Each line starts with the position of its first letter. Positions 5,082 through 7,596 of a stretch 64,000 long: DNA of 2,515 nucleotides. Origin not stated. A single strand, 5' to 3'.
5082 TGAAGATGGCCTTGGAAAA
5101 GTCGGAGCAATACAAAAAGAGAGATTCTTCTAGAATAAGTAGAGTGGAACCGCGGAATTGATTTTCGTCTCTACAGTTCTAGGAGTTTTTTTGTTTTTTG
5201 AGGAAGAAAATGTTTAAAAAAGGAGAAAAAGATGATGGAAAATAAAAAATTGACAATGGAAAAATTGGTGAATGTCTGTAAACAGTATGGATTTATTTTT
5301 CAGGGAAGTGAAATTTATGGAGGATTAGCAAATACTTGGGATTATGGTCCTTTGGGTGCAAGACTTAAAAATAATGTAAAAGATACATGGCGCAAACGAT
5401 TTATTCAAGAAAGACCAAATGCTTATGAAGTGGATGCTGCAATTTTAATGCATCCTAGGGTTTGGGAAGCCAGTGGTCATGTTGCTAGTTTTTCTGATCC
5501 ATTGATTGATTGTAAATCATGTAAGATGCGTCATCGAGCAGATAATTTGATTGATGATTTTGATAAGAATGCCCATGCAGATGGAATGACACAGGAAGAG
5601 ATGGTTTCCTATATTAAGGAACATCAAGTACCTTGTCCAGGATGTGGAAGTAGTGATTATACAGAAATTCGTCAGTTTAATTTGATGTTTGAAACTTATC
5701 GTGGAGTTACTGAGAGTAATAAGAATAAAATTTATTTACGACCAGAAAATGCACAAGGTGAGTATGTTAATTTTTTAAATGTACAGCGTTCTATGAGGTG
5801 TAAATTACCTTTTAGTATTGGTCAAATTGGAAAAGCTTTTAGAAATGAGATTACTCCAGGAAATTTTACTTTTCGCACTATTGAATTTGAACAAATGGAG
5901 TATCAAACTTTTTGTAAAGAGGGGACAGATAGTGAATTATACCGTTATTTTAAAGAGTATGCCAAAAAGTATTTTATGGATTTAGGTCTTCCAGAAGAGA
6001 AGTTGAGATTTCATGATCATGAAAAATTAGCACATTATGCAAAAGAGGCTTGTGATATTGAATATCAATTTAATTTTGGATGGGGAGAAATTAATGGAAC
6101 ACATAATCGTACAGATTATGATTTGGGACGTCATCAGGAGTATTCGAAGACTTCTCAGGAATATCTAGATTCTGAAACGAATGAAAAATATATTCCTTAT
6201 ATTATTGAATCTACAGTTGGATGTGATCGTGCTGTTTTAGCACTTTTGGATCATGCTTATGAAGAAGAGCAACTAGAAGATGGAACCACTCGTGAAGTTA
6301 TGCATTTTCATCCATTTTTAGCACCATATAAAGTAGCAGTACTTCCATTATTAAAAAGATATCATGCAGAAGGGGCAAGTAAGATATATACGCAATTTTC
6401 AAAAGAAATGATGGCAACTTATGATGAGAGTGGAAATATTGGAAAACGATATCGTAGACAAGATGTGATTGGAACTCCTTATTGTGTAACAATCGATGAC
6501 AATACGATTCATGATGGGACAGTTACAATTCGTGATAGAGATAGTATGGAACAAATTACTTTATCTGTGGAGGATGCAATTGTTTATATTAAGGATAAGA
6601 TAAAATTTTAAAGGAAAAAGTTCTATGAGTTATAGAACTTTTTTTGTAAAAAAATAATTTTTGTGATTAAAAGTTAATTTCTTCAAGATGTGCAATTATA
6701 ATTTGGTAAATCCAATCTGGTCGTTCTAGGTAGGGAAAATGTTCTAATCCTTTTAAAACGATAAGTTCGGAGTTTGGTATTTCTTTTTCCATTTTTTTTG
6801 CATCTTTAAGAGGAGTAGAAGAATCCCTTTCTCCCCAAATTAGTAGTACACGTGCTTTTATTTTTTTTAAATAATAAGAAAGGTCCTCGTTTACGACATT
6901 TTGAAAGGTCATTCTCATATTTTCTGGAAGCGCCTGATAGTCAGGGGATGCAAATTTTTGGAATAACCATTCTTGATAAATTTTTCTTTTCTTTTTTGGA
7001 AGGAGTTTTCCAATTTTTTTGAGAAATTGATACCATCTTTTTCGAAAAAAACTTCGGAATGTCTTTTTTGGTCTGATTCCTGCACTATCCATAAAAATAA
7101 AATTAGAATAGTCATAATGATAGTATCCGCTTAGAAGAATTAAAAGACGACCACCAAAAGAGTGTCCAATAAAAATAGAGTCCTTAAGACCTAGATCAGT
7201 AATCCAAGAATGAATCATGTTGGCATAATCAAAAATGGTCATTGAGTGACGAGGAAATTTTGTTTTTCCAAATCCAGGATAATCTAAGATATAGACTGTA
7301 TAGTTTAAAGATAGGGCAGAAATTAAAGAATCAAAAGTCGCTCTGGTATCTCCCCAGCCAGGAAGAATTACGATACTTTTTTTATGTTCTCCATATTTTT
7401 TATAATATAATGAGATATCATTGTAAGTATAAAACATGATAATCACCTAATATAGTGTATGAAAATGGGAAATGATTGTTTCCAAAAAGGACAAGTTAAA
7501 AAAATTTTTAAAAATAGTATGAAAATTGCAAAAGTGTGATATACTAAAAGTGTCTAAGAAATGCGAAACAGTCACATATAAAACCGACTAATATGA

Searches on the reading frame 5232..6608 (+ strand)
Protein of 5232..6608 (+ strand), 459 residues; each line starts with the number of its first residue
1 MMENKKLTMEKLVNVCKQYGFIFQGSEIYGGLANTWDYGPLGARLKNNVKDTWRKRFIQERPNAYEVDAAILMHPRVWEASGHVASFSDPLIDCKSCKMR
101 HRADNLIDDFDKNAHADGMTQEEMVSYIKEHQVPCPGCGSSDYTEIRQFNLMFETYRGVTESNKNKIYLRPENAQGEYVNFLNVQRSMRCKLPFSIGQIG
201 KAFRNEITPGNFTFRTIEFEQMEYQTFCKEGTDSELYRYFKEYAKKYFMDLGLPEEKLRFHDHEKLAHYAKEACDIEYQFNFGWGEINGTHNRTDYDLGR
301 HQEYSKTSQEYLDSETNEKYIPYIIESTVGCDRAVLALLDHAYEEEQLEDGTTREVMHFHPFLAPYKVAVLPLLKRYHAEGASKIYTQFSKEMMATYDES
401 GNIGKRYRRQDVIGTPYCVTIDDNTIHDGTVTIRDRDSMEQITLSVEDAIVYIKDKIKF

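Call 12: search_protein_families(library=pfam, proteins=[window:5232-6608:+])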
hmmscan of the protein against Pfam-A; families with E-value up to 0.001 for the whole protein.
window:5232-6608:+ (459 aa): 2 families
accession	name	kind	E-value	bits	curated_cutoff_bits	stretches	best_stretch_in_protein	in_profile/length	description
PF03129.25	HGTP_anticodon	-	6.7e-21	74.7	21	1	367-455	1-93/94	Anticodon binding domain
PF00587.30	tRNA-synt_2b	-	5.6e-13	49.8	29.3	1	161-341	5-178/179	tRNA synthetase class II core domain (G, H, P, S and T)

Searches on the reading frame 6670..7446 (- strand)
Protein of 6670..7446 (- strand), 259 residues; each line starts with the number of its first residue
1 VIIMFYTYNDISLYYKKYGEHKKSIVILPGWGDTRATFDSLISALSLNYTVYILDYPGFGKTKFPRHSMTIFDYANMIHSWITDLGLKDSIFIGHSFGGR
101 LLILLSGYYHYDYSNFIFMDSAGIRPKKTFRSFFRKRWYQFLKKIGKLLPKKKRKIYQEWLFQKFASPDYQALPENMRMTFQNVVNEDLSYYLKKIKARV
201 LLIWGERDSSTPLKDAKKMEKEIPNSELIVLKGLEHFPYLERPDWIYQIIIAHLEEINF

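Call 12: search_protein_families(library=pfam, proteins=[window:6670-7446:-])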
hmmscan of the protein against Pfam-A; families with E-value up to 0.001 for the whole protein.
window:6670-7446:- (259 aa): 4 families
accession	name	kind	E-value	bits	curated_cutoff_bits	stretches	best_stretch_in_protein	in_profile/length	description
PF00561.26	Abhydrolase_1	-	9.7e-22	78.2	25.8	1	24-243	2-245/245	alpha/beta hydrolase fold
PF12697.13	Abhydrolase_6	-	1.5e-17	65.4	26.3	1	25-247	1-215/217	Alpha/beta hydrolase family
PF12146.15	Hydrolase_4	-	2.4e-12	47.1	27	1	20-241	2-237/239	Serine aminopeptidase, S33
PF08386.16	Abhydrolase_4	-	0.00018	22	21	1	197-240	34-77/103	TAP-like protein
